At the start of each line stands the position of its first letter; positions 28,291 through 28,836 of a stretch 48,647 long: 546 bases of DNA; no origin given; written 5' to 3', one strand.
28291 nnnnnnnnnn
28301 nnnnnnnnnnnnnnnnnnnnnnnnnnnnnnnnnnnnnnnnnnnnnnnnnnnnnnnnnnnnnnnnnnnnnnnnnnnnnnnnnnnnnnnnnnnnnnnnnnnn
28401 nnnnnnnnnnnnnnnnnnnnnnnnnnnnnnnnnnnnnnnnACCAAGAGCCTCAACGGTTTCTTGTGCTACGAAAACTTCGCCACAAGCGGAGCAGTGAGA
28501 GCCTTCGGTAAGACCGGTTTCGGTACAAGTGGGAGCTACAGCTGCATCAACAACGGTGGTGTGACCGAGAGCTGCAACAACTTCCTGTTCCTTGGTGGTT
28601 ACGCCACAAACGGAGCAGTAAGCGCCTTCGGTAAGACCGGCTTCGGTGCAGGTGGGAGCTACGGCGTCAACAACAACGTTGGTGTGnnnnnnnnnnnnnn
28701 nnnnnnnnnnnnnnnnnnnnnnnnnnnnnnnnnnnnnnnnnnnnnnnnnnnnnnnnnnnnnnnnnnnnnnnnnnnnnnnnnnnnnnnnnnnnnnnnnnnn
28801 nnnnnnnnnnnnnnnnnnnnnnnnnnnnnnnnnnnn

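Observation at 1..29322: Five neighbouring genes encode exported proteins built from an unassigned His/Cys repeat module family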

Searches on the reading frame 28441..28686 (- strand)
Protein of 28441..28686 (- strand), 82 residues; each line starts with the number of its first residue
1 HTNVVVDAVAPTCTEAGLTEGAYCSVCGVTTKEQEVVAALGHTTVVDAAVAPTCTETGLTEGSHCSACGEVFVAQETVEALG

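Call 67: search_solved_structures(query=A3, max_evalue=10)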
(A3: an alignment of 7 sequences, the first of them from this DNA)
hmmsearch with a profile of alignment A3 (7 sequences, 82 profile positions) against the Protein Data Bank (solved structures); distinct sequences matched with E-value up to 10: 5.
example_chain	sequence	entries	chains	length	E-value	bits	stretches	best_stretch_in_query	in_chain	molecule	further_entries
1bus_A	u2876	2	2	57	0.063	16.3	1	10-37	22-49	PROTEINASE INHIBITOR IIA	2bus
2n52_A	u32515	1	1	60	0.12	15.4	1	10-33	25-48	Serine protease inhibitor Kazal-type 6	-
1tgs_I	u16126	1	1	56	0.32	14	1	10-37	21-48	PANCREATIC SECRETORY TRYPSIN INHIBITOR (KAZAL TYPE)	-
1uvf_A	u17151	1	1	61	0.5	13.4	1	10-78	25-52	SERINE PROTEINASE INHIBITOR KAZAL TYPE 5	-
1yu6_C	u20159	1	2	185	1.5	11.9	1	6-39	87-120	Ovomucoid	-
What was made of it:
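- On Disulfide-rich extracellular repeats (Kazal, EGF/laminin-EGF): The best Kazal PDB profile match is E = 0.06 (call 67).
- The long-module profile weakly resembles Kazal inhibitors (E = 0.06, call 67).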
